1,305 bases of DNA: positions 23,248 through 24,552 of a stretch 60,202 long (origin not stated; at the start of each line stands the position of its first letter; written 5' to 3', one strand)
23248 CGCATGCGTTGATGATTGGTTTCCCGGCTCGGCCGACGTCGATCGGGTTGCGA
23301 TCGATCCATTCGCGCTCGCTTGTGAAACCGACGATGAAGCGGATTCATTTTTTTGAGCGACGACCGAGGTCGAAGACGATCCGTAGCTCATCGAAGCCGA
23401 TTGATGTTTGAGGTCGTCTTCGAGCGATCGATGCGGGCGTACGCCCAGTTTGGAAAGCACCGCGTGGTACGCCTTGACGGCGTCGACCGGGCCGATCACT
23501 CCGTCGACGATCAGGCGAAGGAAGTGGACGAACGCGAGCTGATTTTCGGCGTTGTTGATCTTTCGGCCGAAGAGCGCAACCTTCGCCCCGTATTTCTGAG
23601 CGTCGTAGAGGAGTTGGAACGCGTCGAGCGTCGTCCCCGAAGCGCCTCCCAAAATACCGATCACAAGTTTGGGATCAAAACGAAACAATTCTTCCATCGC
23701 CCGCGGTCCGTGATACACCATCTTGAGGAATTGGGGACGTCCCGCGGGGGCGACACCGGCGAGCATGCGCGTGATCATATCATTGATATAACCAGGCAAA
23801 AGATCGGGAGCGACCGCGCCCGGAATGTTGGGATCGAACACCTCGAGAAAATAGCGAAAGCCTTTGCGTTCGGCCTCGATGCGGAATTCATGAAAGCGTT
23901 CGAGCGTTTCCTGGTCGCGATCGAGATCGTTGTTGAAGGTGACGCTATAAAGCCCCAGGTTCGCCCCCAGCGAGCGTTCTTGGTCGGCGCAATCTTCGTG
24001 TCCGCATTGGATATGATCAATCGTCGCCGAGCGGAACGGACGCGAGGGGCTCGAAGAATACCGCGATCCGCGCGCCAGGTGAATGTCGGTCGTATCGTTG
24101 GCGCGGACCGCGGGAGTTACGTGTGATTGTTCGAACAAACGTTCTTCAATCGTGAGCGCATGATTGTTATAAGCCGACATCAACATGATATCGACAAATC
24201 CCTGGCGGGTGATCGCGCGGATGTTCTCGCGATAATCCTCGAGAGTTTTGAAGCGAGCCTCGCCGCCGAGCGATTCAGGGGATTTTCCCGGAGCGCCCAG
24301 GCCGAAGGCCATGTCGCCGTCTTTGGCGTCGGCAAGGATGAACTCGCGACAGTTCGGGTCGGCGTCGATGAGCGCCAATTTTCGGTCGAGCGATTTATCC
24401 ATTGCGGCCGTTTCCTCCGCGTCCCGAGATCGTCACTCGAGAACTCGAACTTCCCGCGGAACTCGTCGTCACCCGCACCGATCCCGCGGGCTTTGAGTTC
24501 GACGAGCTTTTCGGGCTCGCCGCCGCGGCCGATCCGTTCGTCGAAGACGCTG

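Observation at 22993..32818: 13-gene bacterial microcompartment (metabolosome) operon with PVM-type architecture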

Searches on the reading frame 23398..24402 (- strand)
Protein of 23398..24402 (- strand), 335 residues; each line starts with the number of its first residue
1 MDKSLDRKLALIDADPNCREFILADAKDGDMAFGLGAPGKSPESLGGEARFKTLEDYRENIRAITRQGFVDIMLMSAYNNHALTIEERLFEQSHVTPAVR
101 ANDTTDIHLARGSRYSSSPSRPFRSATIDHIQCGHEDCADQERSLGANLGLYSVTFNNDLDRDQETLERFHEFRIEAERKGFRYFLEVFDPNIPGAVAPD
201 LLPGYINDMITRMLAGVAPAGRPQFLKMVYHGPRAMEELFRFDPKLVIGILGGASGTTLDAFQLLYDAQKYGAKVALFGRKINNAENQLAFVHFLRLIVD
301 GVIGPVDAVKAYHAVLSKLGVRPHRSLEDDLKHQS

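Call 29: search_protein_representatives(protein=window:23398-24402:-)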
Query: 335 residues. Proteins with E-value up to 0.001 (for the whole library): 1063; up to 1e-10: 693; up to 1e-30: 226. The best 150 are listed.
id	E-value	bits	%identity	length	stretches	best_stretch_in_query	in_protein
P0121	4.2e-146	503.0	67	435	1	2-334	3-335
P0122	2.1e-116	405.3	69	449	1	46-309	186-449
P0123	6.8e-110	383.9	68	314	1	46-334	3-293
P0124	3.8e-107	374.9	84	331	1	133-332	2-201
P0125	5.2e-101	354.8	64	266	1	31-274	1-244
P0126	1.7e-97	343.2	72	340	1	83-332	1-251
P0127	5.9e-97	341.4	55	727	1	1-332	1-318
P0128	2.8e-93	329.4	55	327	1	3-332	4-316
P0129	2.5e-92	326.2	52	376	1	1-331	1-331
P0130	8.3e-92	324.5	49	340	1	5-332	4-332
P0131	6.0e-88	311.8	62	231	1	2-229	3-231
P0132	1.5e-86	307.2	48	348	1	2-331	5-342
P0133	2.9e-84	299.7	45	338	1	4-332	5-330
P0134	7.8e-83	295.0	54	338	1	85-330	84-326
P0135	1.8e-82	293.9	71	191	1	118-304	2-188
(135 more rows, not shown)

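Call 32: search_solved_structures(query=A2, max_evalue=10, show_alignments=2)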
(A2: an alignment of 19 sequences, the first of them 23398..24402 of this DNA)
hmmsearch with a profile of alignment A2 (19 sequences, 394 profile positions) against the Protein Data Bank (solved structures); distinct sequences matched with E-value up to 10: 9.
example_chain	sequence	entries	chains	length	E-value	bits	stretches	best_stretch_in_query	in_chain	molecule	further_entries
3gkf_O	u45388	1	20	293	1e-05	28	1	255-319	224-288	Aldolase lsrF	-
3glc_A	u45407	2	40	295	1e-05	28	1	255-319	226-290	Aldolase lsrF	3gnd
4p2v_A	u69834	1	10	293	1.1e-05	28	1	255-319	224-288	Uncharacterized aldolase LsrF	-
2qjg_A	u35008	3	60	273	0.018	17.4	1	256-318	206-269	Putative aldolase MJ0400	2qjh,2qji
4nq1_A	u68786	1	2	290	0.19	14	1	252-284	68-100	4-hydroxy-tetrahydrodipicolinate synthase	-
4nu7_A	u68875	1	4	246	0.48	12.7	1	272-308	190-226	Ribulose-phosphate 3-epimerase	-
3ovp_A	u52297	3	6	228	0.68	12.2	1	272-310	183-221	Ribulose-phosphate 3-epimerase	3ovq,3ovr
3qc3_A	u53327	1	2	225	0.74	12.1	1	272-309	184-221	D-ribulose-5-phosphate-3-epimerase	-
2qai_A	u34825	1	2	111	1.8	10.8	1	37-88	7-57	V-type ATP synthase subunit F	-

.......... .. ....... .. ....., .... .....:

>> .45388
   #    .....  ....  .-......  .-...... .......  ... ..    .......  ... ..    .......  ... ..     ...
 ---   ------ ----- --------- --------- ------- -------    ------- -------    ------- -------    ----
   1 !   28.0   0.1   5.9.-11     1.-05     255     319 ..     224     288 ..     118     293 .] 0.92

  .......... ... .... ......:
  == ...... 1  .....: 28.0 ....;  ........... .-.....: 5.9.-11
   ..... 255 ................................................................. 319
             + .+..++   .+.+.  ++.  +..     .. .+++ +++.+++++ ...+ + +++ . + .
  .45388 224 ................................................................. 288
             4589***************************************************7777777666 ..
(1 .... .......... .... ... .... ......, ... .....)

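Call 34: search_protein_families(library=pfam, alignment_id=A2, max_evalue=0.1)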
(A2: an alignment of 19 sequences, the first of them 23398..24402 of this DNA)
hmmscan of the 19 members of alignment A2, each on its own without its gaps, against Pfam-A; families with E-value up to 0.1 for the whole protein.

A. member 1, window:23398-24402:- (335 aa): 0 families

B. families by the number of members that match (of 19 scanned): 3 families
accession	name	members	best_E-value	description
PF00294.29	PfkB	1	9.9e-32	pfkB family carbohydrate kinase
PF18024.7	HTH_50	1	0.015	Helix-turn-helix domain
PF22608.2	DNAX_ATPase_lid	1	0.1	DNA polymerase III clamp loader subunit, ATPase lid domain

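Call 39: find_related_loci(query=A4, collection=genome_contigs, flank=10000)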
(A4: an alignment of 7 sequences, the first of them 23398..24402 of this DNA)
Query A4 (335 aa) in genome_contigs; peptide patterns used: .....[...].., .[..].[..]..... (x = any residue, [..] = any of these).
600 stretches matched a pattern (row limit reached: there are more); 540 encode a relative of the query (tblastn E <= 1e-3); the best 80 are kept; 80 distinct loci.
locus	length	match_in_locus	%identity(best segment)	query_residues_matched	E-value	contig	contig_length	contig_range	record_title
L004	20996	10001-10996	80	1-332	0e+0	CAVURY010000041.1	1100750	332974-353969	MAG: uncultured Planctomycetota bacterium isolate MFD09671.bin.3.67 genome assembly, contig: contig_3928, whole genome s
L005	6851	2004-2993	80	3-332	0e+0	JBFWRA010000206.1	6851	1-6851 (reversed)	MAG: Isosphaeraceae bacterium isolate CA_2019_TPBF_196 NODE_43427_length_6851_cov_2.790006_TPBF, whole genome shotgun se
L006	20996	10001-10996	78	1-332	1e-180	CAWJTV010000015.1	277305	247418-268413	MAG: uncultured Planctomycetota bacterium isolate MFD04463.bin.2.167 genome assembly, contig: contig_26963, whole genome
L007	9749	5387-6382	79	1-332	3e-180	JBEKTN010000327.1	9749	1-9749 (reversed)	MAG: Isosphaeraceae bacterium isolate SPRUCE 559 SPRUCE_559_327, whole genome shotgun sequence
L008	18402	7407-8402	78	1-332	6e-179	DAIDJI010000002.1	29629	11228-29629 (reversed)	MAG TPA_asm: Planctomycetales bacterium isolate clean381 NODE_2_length_29629_cov_5.510828, whole genome shotgun sequence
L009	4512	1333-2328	77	1-332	0e+0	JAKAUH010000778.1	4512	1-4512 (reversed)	MAG: Planctomycetota bacterium isolate YP3.bin26 NODE_25973_length_4512_cov_1.01003, whole genome shotgun sequence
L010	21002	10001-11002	78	3-335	3e-177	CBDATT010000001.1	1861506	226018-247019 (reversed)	MAG: Isosphaeraceae bacterium isolate 9c250b06-874d-4bc7-8871-011532c8d4be genome assembly, contig: contig_1, whole geno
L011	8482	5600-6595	76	1-332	8e-176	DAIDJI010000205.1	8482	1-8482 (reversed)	MAG TPA_asm: Planctomycetales bacterium isolate clean381 NODE_205_length_8482_cov_3.646401, whole genome shotgun sequenc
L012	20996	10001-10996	76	2-332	7e-174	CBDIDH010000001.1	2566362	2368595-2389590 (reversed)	MAG: Isosphaeraceae bacterium isolate bf57ecee-64b8-4635-b2f0-8f20a2db828e genome assembly, contig: contig_1, whole geno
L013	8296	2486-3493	74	1-335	9e-172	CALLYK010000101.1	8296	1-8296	MAG TPA_asm: uncultured Isosphaeraceae bacterium isolate SRR1772176_bin.0_CONCOCT_v1.1_MAG genome assembly, contig: ERZ7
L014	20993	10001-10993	73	3-332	9e-165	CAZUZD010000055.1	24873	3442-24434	MAG TPA_asm: uncultured Isosphaeraceae bacterium isolate SRP302895_co1_437 genome assembly, contig: NODE_3620_length_248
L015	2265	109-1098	70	3-332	5e-173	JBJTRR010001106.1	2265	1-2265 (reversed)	MAG: bacterium isolate samp_4448_concoct_1915 samp_4448_2335743, whole genome shotgun sequence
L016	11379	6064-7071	71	1-335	2e-160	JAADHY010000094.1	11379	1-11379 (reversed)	MAG: Planctomycetota bacterium isolate M_MetaBat.224 contig-127_9684, whole genome shotgun sequence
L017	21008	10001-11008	71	1-335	3e-159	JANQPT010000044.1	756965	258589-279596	MAG: Planctomycetales bacterium isolate IP29b_bin.173 k99_3360278, whole genome shotgun sequence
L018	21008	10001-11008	69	1-335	5e-159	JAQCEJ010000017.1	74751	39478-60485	MAG: Planctomycetota bacterium isolate casp40-mb.109 NODE_695_length_74751_cov_0.097908, whole genome shotgun sequence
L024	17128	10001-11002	68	3-335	1e-154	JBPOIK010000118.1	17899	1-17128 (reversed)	MAG: Planctomycetota bacterium isolate MAG_549 c_000000542687, whole genome shotgun sequence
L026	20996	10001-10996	69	2-332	3e-154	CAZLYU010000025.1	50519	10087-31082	MAG TPA_asm: uncultured Planctomycetales bacterium isolate SRP128890_co1_272 genome assembly, contig: NODE_1178_length_5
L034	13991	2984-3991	67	1-335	5e-152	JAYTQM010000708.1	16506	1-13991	MAG: Planctomyces sp. isolate GFS_4656 GFS_4656_707, whole genome shotgun sequence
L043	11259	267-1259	68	3-332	9e-151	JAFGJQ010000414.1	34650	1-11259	MAG: Phycisphaerae bacterium isolate Zod_Metabat.286 k87_11276217, whole genome shotgun sequence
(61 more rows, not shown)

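Call 55: search_protein_families(library=pfam, proteins=[L024:9050-9694:+, L024:11173-12507:+, L024:12525-13103:+, L024:14310-15548:+, L024:15724-16812:+, L026:8972-9607:+, L026:11997-12905:+, L026:13310-14074:+, L026:14084-14929:+, L026:15751-17055:+], max_evalue=0.001)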
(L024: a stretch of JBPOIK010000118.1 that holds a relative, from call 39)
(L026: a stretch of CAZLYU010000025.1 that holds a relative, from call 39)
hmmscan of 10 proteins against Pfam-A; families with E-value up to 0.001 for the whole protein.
L024:9050-9694:+ (214 aa): 1 family
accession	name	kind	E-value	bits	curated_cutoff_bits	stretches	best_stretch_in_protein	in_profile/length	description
PF02502.23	LacAB_rpiB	-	0.00018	21.9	24.7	1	73-182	15-125/138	Ribose/Galactose Isomerase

L024:11173-12507:+ (444 aa): 4 families
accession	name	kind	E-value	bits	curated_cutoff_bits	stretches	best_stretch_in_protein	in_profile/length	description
PF01512.22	Complex1_51K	-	4.4e-40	137.5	31.2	1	17-156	1-149/150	Nuo51 FMN-binding domain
PF13375.12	RnfC_N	-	2.7e-11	43.8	25.6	1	379-431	26-77/101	RnfC Barrel sandwich hybrid domain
PF13534.11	Fer4_17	-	3.2e-11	44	22.2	1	255-316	1-61/61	4Fe-4S dicluster domain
PF10531.15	SLBB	-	2.5e-09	37.2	27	1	167-212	3-54/55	SLBB domain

L024:12525-13103:+ (192 aa): 1 family
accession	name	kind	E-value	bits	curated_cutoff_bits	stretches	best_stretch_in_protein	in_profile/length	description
PF00936.24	BMC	-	2.5e-40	136.8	24.5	2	4-76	1-74/75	BMC domain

L024:14310-15548:+ (412 aa): 0 families

L024:15724-16812:+ (362 aa): 0 families

L026:8972-9607:+ (211 aa): 0 families

L026:11997-12905:+ (302 aa): 0 families

L026:13310-14074:+ (254 aa): 2 families
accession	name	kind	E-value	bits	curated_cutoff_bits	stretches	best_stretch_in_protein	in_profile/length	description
PF02591.20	Zn_ribbon_9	-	2.5e-12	47.1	29.1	1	218-250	1-33/33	C4-type zinc ribbon domain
PF25474.1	TPR_TmcB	-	0.00012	22.5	27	1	55-130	45-121/125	TmcB, TPR repeats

L026:14084-14929:+ (281 aa): 2 families
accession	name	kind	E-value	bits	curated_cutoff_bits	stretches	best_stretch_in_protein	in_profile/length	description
PF13456.12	RVT_3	-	1.4e-21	77.2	21.6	1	6-128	1-123/123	Reverse transcriptase-like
PF00075.30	RNase_H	-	5.3e-10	40.1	25.8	1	3-125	4-136/141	RNase H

L026:15751-17055:+ (434 aa): 2 families
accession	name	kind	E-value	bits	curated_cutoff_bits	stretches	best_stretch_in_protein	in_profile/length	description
PF13487.12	HD_5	-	3.3e-32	112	27.2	1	238-411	6-170/170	HD domain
PF01966.28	HD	-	7e-17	62.2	22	1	258-379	13-115/116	HD domain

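Call 58: find_homologous_proteins(query=A5)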
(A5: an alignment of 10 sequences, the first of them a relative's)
Query A5 (10 sequences) (340 aa, profile of the alignment): 7861 proteins with E <= 0.001 among 8000 candidates; the best 120 are listed.
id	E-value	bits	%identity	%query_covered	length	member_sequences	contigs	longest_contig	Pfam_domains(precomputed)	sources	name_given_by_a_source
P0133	3.5e-145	501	49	99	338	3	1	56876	-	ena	-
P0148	5.5e-145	501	-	-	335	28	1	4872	-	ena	-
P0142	9.7e-144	497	51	100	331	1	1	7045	-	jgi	jgi:hypothetical protein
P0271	1.6e-143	496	-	-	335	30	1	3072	-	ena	-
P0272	1.3e-142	493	59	100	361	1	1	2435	-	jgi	jgi:DhnA family fructose-bisphosphate aldolase class Ia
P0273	2.0e-142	492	63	100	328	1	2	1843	-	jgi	jgi:hypothetical protein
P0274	2.5e-142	492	61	99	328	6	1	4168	-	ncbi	-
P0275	3.5e-142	491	61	100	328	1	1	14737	-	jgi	jgi:hypothetical protein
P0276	3.6e-142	491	63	100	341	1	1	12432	-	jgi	-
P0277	6.3e-142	491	63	100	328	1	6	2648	-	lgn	-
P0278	6.9e-142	491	64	100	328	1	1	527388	-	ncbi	ncbi:MAG: hypothetical protein U1E45_20575 [Geminicoccaceae bacterium]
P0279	8.6e-142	490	63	100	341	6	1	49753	-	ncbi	-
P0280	9.1e-142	490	62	100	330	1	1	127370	-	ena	-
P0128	9.8e-142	490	47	99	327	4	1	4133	-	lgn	-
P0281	1.0e-141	490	64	100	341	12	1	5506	-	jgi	jgi:hypothetical protein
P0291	6.2e-141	487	50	100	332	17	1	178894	-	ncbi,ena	-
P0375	2.3e-139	482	59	100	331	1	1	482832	-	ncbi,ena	-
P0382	2.7e-139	482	63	99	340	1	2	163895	-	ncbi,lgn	ncbi:MAG: hypothetical protein ACRECW_10975 [Phyllobacterium sp.]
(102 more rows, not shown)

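Call 59: find_encoding_contigs(protein=P0278, flank=7000, max_places=1)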
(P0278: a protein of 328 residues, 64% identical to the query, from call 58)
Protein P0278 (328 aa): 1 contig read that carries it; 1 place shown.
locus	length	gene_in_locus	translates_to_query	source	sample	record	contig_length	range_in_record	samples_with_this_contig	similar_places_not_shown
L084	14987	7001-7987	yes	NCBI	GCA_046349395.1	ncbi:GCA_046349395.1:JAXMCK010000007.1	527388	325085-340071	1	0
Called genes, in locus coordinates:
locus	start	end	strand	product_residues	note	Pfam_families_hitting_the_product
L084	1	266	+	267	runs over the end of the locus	PF02463:SMC_N (weak), PF00005:ABC_tran, PF13604:AAA_30 (faint), PF13304:AAA_21 (faint), PF12399:BCA_ABC_TP_C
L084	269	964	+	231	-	PF00005:ABC_tran, PF13304:AAA_21 (faint)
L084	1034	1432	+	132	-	-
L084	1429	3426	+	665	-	-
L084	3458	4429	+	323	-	PF00291:PALP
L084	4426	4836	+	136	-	PF00903:Glyoxalase, PF18029:Glyoxalase_6, PF22677:Ble-like_N (faint), PF13669:Glyoxalase_4 (faint)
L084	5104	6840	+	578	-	PF00999:Na_H_Exchanger, PF02254:TrkA_N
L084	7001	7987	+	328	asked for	-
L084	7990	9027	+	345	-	PF00294:PfkB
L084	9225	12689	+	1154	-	PF00289:Biotin_carb_N, PF02222:ATP-grasp, PF02786:CPSase_L_D2, PF07478:Dala_Dala_lig_C (weak), PF02785:Biotin_carb_C, PF00682:HMGL-like, PF02436:PYC_OADA, PF00364:Biotin_lipoyl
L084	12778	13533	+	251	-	-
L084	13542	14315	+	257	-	PF23441:SDR, PF00106:adh_short, PF08659:KR (weak), PF13561:adh_short_C2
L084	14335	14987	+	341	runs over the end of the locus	PF00005:ABC_tran, PF13304:AAA_21 (faint), PF08402:TOBE_2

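Call 60: find_encoding_contigs(protein=P0382, flank=7000, max_places=1)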
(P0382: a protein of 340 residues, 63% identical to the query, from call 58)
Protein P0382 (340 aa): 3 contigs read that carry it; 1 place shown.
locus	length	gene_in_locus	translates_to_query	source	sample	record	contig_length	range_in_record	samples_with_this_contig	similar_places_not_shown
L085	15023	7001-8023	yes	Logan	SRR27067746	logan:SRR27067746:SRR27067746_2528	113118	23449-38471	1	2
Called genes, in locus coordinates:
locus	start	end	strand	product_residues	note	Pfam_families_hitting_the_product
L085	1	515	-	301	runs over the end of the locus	PF00126:HTH_1, PF03466:LysR_substrate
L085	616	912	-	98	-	-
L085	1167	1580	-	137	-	PF00795:CN_hydrolase (weak)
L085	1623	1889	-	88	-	-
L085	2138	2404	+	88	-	-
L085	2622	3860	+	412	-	PF00480:ROK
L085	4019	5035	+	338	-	PF00532:Peripla_BP_1, PF13407:Peripla_BP_4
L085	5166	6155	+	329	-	PF02653:BPD_transp_2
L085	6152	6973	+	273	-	PF00005:ABC_tran, PF02463:SMC_N (faint), PF13401:AAA_22 (faint), PF13304:AAA_21 (faint)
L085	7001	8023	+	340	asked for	-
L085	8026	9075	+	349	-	PF00294:PfkB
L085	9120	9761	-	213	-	PF00782:DSPc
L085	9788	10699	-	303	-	PF00459:Inositol_P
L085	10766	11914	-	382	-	PF13531:SBP_bac_11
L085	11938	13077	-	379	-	PF13531:SBP_bac_11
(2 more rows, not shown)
